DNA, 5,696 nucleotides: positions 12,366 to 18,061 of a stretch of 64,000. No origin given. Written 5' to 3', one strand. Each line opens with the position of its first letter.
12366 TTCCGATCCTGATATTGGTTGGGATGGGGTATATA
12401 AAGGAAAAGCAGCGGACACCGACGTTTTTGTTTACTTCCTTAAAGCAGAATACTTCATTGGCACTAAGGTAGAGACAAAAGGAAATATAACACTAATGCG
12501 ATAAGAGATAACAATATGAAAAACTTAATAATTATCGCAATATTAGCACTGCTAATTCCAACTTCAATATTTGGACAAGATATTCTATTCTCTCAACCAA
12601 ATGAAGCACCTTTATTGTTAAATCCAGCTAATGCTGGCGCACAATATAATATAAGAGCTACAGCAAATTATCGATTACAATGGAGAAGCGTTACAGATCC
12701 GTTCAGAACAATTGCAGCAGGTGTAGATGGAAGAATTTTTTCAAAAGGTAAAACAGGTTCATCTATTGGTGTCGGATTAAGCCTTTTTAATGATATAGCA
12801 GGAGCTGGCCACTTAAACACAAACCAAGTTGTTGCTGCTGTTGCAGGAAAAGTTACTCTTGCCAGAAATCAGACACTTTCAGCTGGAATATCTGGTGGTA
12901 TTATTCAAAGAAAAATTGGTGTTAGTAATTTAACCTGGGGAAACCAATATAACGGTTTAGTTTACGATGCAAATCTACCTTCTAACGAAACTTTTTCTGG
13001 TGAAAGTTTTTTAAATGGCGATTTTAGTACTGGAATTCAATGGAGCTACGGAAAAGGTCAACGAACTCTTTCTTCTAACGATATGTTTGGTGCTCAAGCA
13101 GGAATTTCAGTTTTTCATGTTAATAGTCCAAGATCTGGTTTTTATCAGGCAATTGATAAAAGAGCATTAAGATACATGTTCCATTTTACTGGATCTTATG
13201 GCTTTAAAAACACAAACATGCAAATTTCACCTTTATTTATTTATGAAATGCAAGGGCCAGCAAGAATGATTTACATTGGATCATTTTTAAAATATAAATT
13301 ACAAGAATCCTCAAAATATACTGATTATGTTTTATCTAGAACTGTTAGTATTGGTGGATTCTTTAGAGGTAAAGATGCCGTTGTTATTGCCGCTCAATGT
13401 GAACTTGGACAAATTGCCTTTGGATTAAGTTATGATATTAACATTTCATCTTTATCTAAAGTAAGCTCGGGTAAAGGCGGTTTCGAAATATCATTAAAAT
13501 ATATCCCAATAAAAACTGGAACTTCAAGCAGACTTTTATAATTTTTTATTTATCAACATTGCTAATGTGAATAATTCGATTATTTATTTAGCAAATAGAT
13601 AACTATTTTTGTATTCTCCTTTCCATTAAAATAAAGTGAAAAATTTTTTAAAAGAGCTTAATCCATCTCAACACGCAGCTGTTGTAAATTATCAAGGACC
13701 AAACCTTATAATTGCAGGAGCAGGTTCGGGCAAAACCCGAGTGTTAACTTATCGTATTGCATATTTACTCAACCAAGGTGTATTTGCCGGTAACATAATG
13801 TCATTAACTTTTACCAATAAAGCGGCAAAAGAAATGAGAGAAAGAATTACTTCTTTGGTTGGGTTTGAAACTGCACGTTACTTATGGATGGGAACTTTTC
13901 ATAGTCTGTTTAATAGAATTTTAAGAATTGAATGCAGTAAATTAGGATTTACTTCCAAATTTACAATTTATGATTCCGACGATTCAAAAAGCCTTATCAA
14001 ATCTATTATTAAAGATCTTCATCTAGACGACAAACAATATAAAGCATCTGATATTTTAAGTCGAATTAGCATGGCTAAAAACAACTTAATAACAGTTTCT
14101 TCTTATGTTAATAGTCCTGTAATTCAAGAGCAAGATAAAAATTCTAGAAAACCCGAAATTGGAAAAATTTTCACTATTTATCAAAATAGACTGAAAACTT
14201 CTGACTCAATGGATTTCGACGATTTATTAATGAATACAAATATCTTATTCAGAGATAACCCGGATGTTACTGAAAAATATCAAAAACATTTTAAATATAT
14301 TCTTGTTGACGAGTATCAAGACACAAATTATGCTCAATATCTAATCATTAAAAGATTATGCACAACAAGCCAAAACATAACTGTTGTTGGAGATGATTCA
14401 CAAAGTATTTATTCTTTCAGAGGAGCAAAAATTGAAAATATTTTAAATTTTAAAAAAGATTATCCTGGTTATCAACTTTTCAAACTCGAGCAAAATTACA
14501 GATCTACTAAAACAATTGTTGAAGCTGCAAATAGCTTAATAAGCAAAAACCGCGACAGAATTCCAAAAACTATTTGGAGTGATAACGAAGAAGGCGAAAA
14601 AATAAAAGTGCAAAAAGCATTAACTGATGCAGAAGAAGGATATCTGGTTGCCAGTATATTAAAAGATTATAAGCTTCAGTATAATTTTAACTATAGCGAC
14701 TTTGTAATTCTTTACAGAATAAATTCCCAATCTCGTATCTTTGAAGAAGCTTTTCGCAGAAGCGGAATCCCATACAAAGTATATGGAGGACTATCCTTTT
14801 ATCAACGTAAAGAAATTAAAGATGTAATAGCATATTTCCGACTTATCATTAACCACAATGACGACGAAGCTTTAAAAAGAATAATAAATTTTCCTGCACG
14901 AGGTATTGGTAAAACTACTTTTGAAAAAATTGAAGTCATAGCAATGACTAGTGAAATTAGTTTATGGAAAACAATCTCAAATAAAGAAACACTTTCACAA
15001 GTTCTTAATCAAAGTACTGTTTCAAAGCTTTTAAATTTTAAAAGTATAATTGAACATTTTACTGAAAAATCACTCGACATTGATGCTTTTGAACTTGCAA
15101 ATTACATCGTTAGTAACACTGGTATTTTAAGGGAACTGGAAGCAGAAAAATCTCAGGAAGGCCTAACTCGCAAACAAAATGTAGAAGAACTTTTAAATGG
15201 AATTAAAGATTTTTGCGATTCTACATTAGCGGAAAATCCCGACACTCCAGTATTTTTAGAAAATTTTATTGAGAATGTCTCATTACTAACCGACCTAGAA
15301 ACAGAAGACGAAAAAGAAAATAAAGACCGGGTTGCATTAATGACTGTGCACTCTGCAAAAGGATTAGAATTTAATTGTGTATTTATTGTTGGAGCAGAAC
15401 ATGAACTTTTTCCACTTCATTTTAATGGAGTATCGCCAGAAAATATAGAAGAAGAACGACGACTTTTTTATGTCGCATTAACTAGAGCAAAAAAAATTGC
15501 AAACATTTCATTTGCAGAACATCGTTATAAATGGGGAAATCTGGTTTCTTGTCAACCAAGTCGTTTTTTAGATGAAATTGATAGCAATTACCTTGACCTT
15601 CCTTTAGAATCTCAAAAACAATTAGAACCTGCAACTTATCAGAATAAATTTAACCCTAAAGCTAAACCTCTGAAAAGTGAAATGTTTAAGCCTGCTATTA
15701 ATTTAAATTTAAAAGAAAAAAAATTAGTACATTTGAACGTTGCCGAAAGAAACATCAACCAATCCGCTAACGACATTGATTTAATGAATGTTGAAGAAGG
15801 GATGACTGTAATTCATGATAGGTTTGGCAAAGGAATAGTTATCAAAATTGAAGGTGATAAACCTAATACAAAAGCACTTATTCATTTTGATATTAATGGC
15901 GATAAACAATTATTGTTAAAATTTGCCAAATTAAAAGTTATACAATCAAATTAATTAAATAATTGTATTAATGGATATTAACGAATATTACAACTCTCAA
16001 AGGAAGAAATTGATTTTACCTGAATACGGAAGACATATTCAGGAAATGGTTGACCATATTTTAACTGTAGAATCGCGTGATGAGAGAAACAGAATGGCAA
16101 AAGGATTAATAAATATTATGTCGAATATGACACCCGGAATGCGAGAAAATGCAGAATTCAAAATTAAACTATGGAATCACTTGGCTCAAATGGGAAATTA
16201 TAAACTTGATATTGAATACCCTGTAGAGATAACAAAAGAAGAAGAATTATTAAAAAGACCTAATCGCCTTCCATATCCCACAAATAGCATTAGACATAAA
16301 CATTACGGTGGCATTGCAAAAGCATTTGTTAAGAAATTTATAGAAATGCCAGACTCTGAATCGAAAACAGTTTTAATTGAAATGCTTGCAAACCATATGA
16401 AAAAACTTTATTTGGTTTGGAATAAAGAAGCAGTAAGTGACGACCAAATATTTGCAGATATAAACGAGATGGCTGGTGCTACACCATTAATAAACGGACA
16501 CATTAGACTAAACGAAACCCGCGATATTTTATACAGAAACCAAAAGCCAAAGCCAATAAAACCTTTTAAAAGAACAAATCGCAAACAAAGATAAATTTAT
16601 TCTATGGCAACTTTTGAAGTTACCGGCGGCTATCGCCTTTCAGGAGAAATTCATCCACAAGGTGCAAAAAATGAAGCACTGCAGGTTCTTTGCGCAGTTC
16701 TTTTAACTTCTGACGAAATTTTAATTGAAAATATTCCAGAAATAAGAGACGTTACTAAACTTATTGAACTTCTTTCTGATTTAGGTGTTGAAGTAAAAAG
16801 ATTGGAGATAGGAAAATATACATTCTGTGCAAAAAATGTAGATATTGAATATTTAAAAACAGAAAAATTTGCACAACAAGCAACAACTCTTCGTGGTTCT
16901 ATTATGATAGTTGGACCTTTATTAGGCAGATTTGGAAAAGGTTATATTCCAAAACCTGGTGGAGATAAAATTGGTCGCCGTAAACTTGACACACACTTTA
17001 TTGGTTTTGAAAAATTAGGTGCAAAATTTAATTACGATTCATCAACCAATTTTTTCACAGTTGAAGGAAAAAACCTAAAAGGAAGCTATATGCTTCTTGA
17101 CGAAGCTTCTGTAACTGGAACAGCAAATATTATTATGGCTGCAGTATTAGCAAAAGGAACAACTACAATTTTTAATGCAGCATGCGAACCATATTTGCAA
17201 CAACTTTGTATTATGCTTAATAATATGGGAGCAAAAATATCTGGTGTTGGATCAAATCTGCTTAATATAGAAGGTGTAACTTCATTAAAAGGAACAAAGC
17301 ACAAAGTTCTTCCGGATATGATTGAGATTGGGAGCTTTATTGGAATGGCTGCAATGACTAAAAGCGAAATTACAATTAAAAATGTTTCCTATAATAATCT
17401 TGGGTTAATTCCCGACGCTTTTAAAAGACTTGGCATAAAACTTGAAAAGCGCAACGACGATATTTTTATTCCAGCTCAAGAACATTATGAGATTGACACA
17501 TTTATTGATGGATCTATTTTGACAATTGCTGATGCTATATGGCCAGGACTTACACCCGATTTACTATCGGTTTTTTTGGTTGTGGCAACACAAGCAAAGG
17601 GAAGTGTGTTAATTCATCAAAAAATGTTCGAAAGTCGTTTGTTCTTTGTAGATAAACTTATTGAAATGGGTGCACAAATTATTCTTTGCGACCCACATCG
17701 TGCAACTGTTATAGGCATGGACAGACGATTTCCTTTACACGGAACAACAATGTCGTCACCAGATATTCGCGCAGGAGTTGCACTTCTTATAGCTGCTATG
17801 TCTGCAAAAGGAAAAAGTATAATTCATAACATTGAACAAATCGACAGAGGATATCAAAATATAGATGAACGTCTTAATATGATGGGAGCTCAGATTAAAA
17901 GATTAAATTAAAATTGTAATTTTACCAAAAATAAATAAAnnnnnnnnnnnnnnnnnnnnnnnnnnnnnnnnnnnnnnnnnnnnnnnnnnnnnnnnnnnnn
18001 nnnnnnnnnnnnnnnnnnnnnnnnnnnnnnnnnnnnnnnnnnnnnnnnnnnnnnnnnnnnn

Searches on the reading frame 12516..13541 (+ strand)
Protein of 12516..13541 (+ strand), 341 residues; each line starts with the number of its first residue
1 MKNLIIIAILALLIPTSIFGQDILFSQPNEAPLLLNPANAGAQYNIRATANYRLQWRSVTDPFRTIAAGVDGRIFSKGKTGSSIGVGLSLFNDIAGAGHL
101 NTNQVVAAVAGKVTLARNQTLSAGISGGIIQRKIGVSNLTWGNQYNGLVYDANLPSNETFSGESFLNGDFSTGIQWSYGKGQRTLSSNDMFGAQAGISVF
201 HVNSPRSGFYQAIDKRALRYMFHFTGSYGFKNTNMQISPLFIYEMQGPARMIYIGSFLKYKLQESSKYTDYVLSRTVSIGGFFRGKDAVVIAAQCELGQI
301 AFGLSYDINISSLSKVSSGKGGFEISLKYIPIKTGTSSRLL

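Call 17: search_protein_families(library=pfam, proteins=[window:12516-13541:+], max_evalue=0.001)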
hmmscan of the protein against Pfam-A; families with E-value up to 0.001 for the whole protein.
window:12516-13541:+ (341 aa): 1 family
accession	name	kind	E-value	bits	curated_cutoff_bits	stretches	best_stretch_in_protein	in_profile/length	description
PF11751.14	PorP_SprF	-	2.5e-38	132.6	22.3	1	20-329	4-273/273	Type IX secretion system membrane protein PorP/SprF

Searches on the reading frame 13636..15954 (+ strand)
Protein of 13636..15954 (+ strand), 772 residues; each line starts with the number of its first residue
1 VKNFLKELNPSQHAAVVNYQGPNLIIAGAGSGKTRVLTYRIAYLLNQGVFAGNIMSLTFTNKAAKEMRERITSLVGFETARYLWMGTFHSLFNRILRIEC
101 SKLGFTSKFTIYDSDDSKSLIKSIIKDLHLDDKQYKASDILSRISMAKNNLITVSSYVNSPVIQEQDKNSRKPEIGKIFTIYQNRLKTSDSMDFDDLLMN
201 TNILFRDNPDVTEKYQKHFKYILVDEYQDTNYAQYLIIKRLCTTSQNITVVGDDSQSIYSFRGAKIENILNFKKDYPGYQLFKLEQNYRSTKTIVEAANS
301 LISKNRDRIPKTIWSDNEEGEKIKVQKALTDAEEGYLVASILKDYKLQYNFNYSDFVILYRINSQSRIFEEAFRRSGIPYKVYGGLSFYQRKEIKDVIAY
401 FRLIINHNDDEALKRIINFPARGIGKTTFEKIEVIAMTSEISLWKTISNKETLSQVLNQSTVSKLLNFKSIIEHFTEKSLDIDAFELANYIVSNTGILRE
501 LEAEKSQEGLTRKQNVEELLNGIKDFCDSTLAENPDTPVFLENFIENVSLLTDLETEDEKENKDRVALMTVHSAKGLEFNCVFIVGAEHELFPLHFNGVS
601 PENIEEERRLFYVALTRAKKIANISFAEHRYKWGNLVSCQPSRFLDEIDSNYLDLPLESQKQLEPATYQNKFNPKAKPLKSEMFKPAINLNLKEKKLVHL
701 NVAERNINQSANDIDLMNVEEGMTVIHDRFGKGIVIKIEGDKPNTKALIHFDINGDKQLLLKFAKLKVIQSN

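Call 17: search_protein_families(library=pfam, proteins=[window:13636-15954:+], max_evalue=0.001)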
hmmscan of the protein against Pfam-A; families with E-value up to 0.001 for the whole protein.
window:13636-15954:+ (772 aa): 7 families
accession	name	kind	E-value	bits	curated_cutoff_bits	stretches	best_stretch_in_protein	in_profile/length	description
PF00580.27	UvrD-helicase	-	4.7e-88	295.8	23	1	8-277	1-271/271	UvrD/REP helicase N-terminal domain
PF13361.12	UvrD_C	-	1.3e-74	252.1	25.6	1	283-627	2-348/350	UvrD-like helicase C-terminal domain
PF13245.12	AAA_19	-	4.2e-23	82.4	25.1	1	15-262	4-134/134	AAA domain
PF13538.12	UvrD_C_2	-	1.6e-10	41.1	27.4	1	567-620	3-47/52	UvrD-like helicase C-terminal domain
PF01443.25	Viral_helicase1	-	1.3e-07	32.1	21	0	554-620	166-222/228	Viral superfamily 1 RNA helicase core domain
PF13604.12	AAA_30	-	5.6e-07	29.9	27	1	8-71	2-66/191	AAA domain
PF21196.3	PcrA_UvrD_tudor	-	1.2e-06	28.7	23.9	1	722-764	2-44/48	PcrA/UvrD tudor domain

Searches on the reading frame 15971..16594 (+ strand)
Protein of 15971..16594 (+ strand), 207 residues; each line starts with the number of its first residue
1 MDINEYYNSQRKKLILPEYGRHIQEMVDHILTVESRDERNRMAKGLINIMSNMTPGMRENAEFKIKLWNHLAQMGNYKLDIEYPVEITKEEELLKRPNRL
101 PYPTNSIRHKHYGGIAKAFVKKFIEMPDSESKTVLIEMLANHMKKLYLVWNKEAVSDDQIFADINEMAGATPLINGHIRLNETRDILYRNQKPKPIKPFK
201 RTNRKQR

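Call 17: search_protein_families(library=pfam, proteins=[window:15971-16594:+], max_evalue=0.001)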
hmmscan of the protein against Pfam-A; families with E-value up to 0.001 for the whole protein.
window:15971-16594:+ (207 aa): 1 family
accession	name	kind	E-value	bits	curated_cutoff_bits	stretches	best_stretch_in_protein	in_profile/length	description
PF14123.11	DUF4290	-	6e-63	211.9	27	1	7-169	3-165/174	Domain of unknown function (DUF4290)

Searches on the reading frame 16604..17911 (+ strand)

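Call 17: search_protein_families(library=pfam, proteins=[window:16604-17911:+], max_evalue=0.001)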
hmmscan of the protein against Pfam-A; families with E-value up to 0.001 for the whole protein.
window:16604-17911:+ (435 aa): 1 family
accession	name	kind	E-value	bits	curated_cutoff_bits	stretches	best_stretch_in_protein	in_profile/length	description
PF00275.25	EPSP_synthase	-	5.7e-66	223.4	22.8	1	7-424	2-417/417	EPSP synthase (3-phosphoshikimate 1-carboxyvinyltransferase)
